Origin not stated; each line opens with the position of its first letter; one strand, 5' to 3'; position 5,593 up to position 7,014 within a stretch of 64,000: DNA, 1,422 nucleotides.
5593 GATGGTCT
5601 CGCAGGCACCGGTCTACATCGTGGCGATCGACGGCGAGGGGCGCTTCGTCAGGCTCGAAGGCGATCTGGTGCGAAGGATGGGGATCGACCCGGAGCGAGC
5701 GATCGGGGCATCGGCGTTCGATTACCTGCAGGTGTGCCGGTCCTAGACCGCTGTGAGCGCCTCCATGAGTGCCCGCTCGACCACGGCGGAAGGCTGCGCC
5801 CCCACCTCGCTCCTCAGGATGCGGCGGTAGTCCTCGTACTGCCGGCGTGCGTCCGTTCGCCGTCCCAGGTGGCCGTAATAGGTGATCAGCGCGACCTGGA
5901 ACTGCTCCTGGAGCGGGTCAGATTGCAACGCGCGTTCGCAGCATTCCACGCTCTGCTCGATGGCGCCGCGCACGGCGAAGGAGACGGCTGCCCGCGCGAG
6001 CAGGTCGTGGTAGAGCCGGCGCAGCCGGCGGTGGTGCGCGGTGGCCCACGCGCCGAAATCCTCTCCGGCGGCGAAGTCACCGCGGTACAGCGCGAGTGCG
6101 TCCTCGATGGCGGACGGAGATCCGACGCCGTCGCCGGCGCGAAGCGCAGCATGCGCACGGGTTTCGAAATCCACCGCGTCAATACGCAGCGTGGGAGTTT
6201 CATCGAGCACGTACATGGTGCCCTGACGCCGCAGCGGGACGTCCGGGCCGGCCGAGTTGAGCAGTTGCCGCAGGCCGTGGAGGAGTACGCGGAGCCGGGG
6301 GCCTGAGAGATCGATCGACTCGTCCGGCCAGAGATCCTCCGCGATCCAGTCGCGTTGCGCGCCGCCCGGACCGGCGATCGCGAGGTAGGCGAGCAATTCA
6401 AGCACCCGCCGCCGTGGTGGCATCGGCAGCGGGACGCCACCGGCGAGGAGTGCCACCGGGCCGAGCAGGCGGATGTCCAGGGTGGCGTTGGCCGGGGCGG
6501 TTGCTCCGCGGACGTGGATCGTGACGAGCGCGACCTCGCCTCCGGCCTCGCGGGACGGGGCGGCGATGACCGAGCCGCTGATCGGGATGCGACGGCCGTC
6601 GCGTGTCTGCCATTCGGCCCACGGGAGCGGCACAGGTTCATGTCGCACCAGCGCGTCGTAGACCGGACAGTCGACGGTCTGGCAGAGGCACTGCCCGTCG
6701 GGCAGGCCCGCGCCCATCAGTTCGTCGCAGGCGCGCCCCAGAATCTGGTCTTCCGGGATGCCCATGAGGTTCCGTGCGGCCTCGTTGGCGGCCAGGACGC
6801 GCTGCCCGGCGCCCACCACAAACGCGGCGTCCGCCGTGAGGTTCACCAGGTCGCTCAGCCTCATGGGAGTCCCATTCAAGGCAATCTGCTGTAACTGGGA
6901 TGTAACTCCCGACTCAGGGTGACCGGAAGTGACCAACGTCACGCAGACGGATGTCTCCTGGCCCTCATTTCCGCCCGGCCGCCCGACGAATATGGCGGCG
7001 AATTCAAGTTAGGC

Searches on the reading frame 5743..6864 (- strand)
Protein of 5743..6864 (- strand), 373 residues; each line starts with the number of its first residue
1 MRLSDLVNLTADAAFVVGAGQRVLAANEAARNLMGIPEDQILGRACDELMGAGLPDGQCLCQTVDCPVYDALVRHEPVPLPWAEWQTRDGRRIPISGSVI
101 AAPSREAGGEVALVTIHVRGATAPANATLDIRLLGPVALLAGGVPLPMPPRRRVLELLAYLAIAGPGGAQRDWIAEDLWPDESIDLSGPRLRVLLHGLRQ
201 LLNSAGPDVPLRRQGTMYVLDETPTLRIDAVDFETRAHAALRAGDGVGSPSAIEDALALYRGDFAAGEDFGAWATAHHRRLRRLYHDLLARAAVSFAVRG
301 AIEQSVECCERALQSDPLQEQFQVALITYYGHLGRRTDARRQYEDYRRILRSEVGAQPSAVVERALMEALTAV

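Call 6: search_protein_families(library=pfam, proteins=[window:5743-6864:-], max_evalue=0.001)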
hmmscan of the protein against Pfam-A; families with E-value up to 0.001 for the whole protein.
window:5743-6864:- (373 aa): 3 families
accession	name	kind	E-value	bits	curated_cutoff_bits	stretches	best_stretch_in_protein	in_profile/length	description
PF03704.23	BTAD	-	1.8e-17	64.5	22.1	1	232-364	5-140/146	Bacterial transcriptional activator domain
PF08448.16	PAS_4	-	2.7e-06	28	23.1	1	10-122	4-106/110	PAS fold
PF13426.13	PAS_9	-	9.5e-05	23.1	27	1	14-114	4-96/103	PAS domain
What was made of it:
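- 5743..6864 (-): Regulator gene: PAS (residues 1-120) + OmpR-type winged helix + BTAD (residues 124-372), that is a PAS-fused small SARP. Pfam PAS_4 and BTAD (call 6).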

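Call 10: find_homologous_proteins(query=window:5743-6864:-, max_evalue=0.00001)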
Query window:5743-6864:- (373 aa): 45 proteins with E <= 0.00001 among 8000 candidates.
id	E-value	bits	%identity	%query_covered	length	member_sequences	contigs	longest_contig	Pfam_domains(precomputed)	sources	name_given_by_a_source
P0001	2.3e-238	809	99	100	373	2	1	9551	PF03704.24,PF08448.17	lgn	-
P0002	9.4e-213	724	89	99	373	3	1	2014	PF03704.24,PF08448.17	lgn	-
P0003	6.8e-207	705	86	100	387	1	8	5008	PF03704.24,PF08448.17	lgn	-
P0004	7.4e-192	656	81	99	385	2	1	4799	PF03704.24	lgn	-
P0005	2.2e-186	638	78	99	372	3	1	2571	PF03704.24,PF08448.17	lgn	-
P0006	1.7e-184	631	78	99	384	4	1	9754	PF03704.24,PF13426.14,PF08448.17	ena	-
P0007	2.0e-184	631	77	99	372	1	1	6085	PF03704.24,PF08448.17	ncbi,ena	-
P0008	1.5e-181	622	78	100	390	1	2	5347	PF03704.24,PF08448.17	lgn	-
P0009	2.3e-180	618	77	99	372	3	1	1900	PF03704.24,PF13426.14,PF08448.17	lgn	-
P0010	2.7e-173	595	74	99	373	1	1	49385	PF03704.24,PF13426.14,PF08448.17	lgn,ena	-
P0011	1.6e-155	536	69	99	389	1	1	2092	PF03704.24,PF08448.17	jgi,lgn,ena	-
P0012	5.9e-153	528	67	99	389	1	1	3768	PF03704.24,PF13426.14,PF08448.17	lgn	-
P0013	2.2e-112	394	53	99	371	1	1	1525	PF03704.24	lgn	-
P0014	6.6e-112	393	53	99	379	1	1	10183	PF03704.24,PF00989.32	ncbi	-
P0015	2.0e-111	391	54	99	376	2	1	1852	PF03704.24,PF08448.17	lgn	-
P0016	2.9e-111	390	52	100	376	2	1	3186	PF03704.24,PF08448.17,PF00989.32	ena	-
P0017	1.9e-110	388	53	99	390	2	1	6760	PF03704.24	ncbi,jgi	jgi:DNA-binding SARP family transcriptional activator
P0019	6.4e-110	386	53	99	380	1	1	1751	PF03704.24,PF00486.35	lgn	-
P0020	4.4e-108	380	52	100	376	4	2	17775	PF03704.24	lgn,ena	-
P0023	1.0e-106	375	51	100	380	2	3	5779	PF03704.24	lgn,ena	-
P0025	1.1e-100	356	49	99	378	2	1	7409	PF03704.24,PF08448.17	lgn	-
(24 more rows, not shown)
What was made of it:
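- On SARP-family regulator (protein): Pfam Trans_reg_C itself is below threshold for the window protein, but is recorded for orthologue P0019 (call 10).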

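Call 12: find_related_loci(query=A1, collection=genome_contigs, flank=6000)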
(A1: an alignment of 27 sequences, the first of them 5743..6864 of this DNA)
Query A1 (373 aa) in genome_contigs; peptide patterns used: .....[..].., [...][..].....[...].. (x = any residue, [..] = any of these).
86 stretches matched a pattern; 2 encode a relative of the query (tblastn E <= 1e-3); 2 distinct loci.
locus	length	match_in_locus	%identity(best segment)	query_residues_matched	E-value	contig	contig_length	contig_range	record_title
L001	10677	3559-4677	87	1-373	0e+0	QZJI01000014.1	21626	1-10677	MAG: Dehalococcoidia bacterium isolate SURF_43 Ga0104751_1003643, whole genome shotgun sequence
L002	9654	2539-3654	45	6-372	1e-91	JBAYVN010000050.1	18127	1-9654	MAG: Dehalococcoidia bacterium isolate SO_2016_LW3_60 scaffold04409_LW162_2016, whole genome shotgun sequence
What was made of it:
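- On SARP-family regulator (protein): The closest named relatives are Dehalococcoidia MAGs (calls 10, 12).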

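Call 13: find_related_loci(query=A1, collection=metagenome_contigs, flank=6000)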
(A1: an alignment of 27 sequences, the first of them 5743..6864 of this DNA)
Query A1 (373 aa) in metagenome_contigs; peptide patterns used: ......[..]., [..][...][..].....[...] (x = any residue, [..] = any of these).
162 stretches matched a pattern; 4 encode a relative of the query (tblastn E <= 1e-3); 4 distinct loci.
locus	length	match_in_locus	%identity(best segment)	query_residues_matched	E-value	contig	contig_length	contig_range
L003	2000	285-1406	69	1-370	2e-169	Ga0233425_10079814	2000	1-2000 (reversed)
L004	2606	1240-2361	52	1-372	2e-117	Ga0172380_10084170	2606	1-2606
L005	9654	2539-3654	45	6-372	8e-92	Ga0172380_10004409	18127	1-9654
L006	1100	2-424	60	232-372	2e-46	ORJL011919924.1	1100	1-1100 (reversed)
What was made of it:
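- Tried and rejected: Not possible, because the single genome scan and the single metagenome scan were spent on finding regulator orthologues (calls 12, 13).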

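Call 20: find_encoding_contigs(protein=P0010, flank=3000, max_places=2)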
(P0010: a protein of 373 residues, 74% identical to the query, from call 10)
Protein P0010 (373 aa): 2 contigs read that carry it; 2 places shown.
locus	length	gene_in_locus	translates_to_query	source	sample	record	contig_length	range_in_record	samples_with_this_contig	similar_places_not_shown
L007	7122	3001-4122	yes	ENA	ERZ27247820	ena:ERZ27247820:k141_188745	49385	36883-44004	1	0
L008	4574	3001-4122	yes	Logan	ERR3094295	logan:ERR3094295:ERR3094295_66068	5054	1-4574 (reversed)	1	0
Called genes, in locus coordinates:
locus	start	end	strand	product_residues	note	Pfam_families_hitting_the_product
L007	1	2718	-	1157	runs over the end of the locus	PF00384:Molybdopterin, PF01568:Molydop_binding (faint)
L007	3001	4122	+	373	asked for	PF08448:PAS_4 (faint), PF13426:PAS_9 (weak), PF03704:BTAD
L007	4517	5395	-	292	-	PF00561:Abhydrolase_1, PF12146:Hydrolase_4, PF12697:Abhydrolase_6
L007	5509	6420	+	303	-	PF01636:APH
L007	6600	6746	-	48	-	-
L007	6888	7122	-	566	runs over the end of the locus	PF01425:Amidase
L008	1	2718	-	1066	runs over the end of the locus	?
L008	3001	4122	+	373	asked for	PF08448:PAS_4 (faint), PF13426:PAS_9 (weak), PF03704:BTAD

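Call 21: find_encoding_contigs(protein=P0006, flank=3000, max_places=2)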
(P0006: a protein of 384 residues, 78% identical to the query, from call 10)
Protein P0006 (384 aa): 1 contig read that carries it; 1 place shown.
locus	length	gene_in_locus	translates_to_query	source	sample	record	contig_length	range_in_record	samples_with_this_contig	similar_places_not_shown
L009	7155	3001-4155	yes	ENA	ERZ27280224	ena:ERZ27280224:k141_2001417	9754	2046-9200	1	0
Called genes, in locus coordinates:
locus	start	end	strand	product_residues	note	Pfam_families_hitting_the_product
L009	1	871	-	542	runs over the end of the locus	PF01568:Molydop_binding (faint)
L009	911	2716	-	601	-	PF00384:Molybdopterin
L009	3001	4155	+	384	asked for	PF08448:PAS_4 (weak), PF13426:PAS_9 (weak), PF03704:BTAD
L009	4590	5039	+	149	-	PF00076:RRM_1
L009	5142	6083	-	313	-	PF00106:adh_short, PF08659:KR, PF13561:adh_short_C2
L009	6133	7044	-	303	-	PF00106:adh_short, PF08659:KR, PF13561:adh_short_C2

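Call 22: find_encoding_contigs(protein=P0020, flank=3000, max_places=2)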
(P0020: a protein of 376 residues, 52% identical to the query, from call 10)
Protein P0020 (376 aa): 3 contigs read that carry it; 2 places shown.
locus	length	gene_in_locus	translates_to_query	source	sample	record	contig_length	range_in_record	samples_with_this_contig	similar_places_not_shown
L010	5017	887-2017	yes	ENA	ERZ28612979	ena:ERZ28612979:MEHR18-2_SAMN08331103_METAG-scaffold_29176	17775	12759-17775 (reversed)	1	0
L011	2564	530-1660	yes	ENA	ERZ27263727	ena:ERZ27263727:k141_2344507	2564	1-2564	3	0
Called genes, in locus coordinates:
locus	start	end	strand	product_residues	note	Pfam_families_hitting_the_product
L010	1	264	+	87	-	?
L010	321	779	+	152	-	PF02082:Rrf2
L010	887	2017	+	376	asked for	PF03704:BTAD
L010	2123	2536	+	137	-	-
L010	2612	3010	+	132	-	PF13473:Cupredoxin_1, PF00127:Copper-bind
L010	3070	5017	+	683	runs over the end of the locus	PF18764:nos_propeller, PF13473:Cupredoxin_1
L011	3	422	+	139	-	?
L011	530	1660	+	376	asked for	PF03704:BTAD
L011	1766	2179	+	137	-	-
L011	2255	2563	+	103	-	?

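Call 25: find_encoding_contigs(protein=P0014, flank=3000, max_places=2)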
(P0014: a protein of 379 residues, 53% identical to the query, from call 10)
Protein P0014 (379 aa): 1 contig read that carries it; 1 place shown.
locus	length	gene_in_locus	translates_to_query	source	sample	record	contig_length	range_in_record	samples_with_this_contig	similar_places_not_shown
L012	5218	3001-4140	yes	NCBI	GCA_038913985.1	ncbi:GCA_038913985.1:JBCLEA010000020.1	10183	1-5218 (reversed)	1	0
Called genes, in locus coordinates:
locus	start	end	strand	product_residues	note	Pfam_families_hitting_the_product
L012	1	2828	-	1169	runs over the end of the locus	PF00384:Molybdopterin, PF01568:Molydop_binding (faint)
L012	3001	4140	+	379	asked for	PF00989:PAS (weak), PF03704:BTAD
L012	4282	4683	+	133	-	-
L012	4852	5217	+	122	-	?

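Call 26: find_encoding_contigs(protein=P0017, flank=3000, max_places=2)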
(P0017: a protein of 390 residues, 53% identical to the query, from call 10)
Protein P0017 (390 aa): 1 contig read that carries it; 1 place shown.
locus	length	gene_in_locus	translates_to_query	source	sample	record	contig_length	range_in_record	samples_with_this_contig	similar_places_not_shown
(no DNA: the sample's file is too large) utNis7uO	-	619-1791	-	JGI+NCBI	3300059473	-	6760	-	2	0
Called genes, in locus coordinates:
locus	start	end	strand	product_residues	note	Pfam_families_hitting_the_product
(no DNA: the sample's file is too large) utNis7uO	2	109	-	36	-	?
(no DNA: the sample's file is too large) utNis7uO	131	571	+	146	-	PF02082:Rrf2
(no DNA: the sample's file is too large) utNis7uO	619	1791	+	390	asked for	PF03704:BTAD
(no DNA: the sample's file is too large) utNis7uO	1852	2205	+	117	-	-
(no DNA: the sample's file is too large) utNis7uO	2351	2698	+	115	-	PF13473:Cupredoxin_1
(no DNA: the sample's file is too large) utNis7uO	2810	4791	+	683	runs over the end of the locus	PF18764:nos_propeller, PF13473:Cupredoxin_1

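Call 27: find_encoding_contigs(protein=P0025, flank=3000, max_places=2)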
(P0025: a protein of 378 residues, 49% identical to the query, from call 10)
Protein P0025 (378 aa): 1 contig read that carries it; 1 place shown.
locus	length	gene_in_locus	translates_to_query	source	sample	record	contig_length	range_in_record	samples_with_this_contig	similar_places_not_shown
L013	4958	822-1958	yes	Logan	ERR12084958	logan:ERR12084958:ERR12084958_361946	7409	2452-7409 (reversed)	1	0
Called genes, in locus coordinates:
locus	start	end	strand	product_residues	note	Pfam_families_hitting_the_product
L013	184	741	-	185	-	-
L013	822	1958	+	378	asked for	PF08448:PAS_4 (faint), PF03704:BTAD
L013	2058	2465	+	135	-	-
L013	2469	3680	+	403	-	PF13353:Fer4_12 (weak), PF04055:Radical_SAM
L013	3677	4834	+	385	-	PF04055:Radical_SAM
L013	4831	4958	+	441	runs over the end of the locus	PF05940:NnrS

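Call 28: find_encoding_contigs(protein=P0023, flank=3000, max_places=2)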
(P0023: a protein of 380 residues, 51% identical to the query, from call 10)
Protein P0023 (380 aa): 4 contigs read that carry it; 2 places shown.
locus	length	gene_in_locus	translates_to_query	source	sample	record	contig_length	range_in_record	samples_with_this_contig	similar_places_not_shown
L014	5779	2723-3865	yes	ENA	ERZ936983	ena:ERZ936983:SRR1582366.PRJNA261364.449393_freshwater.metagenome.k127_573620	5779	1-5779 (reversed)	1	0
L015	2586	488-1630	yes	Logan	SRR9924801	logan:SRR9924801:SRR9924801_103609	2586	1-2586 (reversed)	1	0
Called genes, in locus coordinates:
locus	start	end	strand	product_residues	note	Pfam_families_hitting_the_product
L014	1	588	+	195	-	?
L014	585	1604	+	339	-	PF02504:FA_synthesis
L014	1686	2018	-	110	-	PF02583:Trns_repr_metal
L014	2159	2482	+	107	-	PF00085:Thioredoxin, PF14595:Thioredoxin_9 (weak), PF13098:Thioredoxin_2, PF13905:Thioredoxin_8 (faint)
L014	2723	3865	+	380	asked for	PF03704:BTAD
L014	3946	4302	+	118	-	-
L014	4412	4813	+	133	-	PF13473:Cupredoxin_1, PF00127:Copper-bind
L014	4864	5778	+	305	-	?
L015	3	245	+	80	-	?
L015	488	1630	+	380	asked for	PF03704:BTAD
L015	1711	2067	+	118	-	-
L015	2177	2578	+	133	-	PF13473:Cupredoxin_1, PF00127:Copper-bind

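Call 31: find_encoding_contigs(protein=P0012, flank=3000, max_places=1)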
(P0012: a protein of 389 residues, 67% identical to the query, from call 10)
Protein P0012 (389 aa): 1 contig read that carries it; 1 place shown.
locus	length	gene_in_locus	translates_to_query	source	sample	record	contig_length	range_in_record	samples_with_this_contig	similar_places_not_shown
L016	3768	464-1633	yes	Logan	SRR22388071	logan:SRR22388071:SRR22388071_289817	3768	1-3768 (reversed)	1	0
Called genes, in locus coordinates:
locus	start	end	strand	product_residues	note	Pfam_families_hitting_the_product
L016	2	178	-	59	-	?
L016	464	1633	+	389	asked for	PF08448:PAS_4 (weak), PF13426:PAS_9 (weak), PF03704:BTAD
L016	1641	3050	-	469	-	-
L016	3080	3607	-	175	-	PF02082:Rrf2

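Call 32: find_encoding_contigs(protein=P0016, flank=3000, max_places=1)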
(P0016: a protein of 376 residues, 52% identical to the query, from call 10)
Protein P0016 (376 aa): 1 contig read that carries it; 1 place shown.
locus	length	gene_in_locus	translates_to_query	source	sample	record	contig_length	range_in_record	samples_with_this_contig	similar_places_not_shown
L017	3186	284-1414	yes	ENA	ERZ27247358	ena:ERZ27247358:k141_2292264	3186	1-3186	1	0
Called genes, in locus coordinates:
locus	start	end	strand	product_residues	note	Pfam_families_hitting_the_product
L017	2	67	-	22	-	?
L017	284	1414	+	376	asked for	PF00989:PAS (weak), PF08448:PAS_4 (faint), PF03704:BTAD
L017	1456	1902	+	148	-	-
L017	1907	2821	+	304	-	PF03205:MobB, PF02663:FmdE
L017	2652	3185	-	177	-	?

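Call 33: find_encoding_contigs(protein=P0007, flank=3000, max_places=1)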
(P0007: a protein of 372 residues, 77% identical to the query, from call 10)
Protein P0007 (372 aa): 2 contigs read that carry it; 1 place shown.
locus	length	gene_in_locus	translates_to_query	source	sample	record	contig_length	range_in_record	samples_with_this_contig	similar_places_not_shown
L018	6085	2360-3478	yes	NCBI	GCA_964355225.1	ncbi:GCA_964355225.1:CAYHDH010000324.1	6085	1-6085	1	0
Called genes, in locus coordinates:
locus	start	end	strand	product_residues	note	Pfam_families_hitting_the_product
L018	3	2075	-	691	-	?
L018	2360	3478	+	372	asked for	PF08448:PAS_4 (faint), PF03704:BTAD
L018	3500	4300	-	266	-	-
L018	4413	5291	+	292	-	PF03372:Exo_endo_phos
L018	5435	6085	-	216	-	?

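Call 34: find_encoding_contigs(protein=P0008, flank=3000, max_places=1)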
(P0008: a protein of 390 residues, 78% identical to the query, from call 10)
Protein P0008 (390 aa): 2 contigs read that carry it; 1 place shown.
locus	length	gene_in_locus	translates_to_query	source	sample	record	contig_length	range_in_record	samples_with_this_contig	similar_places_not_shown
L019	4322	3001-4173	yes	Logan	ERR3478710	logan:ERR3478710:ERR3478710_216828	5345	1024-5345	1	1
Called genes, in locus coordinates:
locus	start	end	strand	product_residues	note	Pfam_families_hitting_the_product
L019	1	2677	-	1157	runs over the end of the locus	PF00384:Molybdopterin, PF01568:Molydop_binding (faint)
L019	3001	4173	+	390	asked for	PF08448:PAS_4 (faint), PF03704:BTAD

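Call 35: find_encoding_contigs(protein=P0004, flank=3000, max_places=1)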
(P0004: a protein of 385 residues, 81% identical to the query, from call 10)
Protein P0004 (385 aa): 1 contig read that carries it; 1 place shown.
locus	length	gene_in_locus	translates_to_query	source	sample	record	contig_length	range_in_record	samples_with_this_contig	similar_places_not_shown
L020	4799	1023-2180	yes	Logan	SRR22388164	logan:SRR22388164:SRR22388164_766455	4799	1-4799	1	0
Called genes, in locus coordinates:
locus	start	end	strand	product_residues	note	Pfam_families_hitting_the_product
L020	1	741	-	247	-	?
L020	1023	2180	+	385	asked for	PF03704:BTAD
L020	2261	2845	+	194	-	PF00196:GerE, PF13384:HTH_23 (weak)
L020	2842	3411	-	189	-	-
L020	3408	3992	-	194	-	PF00510:COX3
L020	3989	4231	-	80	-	PF03626:COX4_pro (weak)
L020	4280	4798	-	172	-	?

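Call 38: search_solved_structures(query=A1, max_evalue=0.01, show_alignments=2)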
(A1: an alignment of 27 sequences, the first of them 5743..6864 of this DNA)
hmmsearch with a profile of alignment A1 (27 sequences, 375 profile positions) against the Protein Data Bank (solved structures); distinct sequences matched with E-value up to 0.01: 7.
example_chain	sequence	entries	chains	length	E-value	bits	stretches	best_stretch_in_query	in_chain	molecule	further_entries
2fez_A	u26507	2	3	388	7.3e-12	48.2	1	124-369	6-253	Probable regulatory protein embR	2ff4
8hvr_I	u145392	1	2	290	1.4e-10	44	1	124-372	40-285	Regulatory protein AfsR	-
8k60_I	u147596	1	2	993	3.7e-09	39.3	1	124-372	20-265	Regulatory protein AfsR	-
8jke_I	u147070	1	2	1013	3.8e-09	39.2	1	124-372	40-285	Regulatory protein AfsR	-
4qwq_B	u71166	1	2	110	0.0017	20.7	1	117-204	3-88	Response regulator SaeR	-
4u88_A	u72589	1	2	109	0.007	18.6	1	139-204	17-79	Transcriptional regulator SaeR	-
4ixa_A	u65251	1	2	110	0.0081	18.4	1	142-204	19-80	Response regulator SaeR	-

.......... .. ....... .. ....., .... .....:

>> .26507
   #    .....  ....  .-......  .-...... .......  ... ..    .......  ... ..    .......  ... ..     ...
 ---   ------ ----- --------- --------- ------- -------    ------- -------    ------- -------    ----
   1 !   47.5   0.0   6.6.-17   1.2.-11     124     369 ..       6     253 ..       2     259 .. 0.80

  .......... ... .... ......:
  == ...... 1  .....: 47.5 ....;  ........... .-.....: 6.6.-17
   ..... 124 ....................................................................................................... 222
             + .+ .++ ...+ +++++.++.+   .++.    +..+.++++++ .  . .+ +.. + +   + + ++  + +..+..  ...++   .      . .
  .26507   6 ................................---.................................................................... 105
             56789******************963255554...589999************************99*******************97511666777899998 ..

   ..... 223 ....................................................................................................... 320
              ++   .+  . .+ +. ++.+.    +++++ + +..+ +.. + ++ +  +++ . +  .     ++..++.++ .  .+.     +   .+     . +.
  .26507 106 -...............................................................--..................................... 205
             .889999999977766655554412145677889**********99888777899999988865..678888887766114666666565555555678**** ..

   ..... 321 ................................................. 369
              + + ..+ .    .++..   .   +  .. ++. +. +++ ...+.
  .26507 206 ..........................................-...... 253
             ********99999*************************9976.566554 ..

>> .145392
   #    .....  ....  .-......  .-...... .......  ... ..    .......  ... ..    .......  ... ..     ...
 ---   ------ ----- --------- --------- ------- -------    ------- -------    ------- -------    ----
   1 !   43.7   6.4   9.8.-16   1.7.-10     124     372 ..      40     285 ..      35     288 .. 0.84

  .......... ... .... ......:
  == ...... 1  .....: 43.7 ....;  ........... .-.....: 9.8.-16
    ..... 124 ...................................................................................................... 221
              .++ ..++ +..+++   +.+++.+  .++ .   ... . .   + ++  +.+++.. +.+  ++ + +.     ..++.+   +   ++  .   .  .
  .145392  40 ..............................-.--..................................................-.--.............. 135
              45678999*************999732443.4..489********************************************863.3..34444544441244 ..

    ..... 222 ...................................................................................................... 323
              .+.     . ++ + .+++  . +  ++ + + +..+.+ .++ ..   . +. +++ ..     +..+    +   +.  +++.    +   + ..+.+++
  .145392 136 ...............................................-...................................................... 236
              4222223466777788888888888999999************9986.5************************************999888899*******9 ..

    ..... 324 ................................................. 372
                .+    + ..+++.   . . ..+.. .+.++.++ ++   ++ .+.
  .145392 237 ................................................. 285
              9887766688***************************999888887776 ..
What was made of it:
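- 5743..6864 (-): Profile hits to EmbR 2FEZ (E 7e-12) and AfsR 8HVR (E 1e-10) over residues 124-372 (call 38).
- On SARP-family regulator (protein): The family profile aligns to EmbR and to the AfsR SARP module across residues 124-372, covering both domains (call 38).
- Closest known: AfsR / afs box of the Streptomyces coelicolor afsS promoter. Different: The AfsR base-contacting residues T88 and R92 align to V193 and G/A197 here (call 38).
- EmbR and AfsR align over residues 124-372 (call 38).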

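Call 60: search_protein_families(library=pfam, proteins=[L002:3760-4269:+, L002:4297-4728:+, L002:4778-6817:+, L002:7242-9389:+, L010:2123-2536:+, L013:2058-2465:+, L012:4282-4683:+, L014:3946-4302:+], max_evalue=0.01)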
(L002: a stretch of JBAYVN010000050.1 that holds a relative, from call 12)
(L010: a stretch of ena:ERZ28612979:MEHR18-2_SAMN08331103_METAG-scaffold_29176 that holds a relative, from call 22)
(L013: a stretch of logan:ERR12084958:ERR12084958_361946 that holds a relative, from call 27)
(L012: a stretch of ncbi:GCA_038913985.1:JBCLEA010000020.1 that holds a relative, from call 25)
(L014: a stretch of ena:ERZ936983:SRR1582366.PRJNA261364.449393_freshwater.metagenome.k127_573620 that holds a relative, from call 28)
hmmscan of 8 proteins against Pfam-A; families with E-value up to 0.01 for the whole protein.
L002:3760-4269:+ (169 aa): 0 families

L002:4297-4728:+ (143 aa): 2 families
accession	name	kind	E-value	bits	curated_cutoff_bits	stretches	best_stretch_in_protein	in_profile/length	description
PF13473.12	Cupredoxin_1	-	4.4e-13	49.6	27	1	43-142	16-104/104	Cupredoxin-like domain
PF00127.26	Copper-bind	-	4.3e-08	33.9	21.2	1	62-143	13-99/99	Copper binding proteins, plastocyanin/azurin family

L002:4778-6817:+ (679 aa): 3 families
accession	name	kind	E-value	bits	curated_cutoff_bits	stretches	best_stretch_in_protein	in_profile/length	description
PF18764.7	nos_propeller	-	1.6e-28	98.9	30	1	469-540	1-71/71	Nitrous oxide reductase propeller repeat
PF13473.12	Cupredoxin_1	-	6e-10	39.5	27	1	592-675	27-102/104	Cupredoxin-like domain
PF00116.26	COX2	-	1.9e-05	25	22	1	616-671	58-113/120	Cytochrome C oxidase subunit II, periplasmic domain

L002:7242-9389:+ (715 aa): 3 families
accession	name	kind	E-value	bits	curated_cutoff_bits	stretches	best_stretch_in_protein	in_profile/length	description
PF05048.19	NosD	-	1.6e-36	126.2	23.6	1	411-611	11-212/212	Periplasmic copper-binding protein (NosD)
PF13229.12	Beta_helix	-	1.7e-25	90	25.9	2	419-577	2-158/158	Right handed beta helix region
PF07602.17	DUF1565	-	0.004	17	20.3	0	296-467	22-205/257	Protein of unknown function (DUF1565)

L010:2123-2536:+ (137 aa): 0 families

L013:2058-2465:+ (135 aa): 0 families

L012:4282-4683:+ (133 aa): 1 family
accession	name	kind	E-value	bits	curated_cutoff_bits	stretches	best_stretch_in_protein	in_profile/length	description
PF02579.22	Nitro_FeMo-Co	-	0.003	18.3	26.3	1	13-98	2-82/94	Dinitrogenase iron-molybdenum cofactor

L014:3946-4302:+ (118 aa): 1 family
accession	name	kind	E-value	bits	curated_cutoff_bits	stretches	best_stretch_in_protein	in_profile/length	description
PF02579.22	Nitro_FeMo-Co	-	0.0015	19.2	26.3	1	15-103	4-88/94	Dinitrogenase iron-molybdenum cofactor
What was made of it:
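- These include nosZ loci: L010, L014 and L002 (calls 22, 28, 60). The only gene consistently beside the boxes is the PAS-SARP, in nxr, nosZ and radical-SAM/NnrS contexts alike (calls 20-22, 25-28, 31-35, 60).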

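Call 67: search_protein_families(library=ncbifam, proteins=[window:5743-6864:-], max_evalue=0.00001)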
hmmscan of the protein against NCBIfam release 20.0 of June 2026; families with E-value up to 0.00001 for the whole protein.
window:5743-6864:- (373 aa): 1 family
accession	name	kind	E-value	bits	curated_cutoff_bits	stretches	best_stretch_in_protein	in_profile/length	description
NF053617.1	SARPRegAfsRStmc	equivalog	8.1e-08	30.7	1430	1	120-363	20-259/986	SARP-family global regulator AfsR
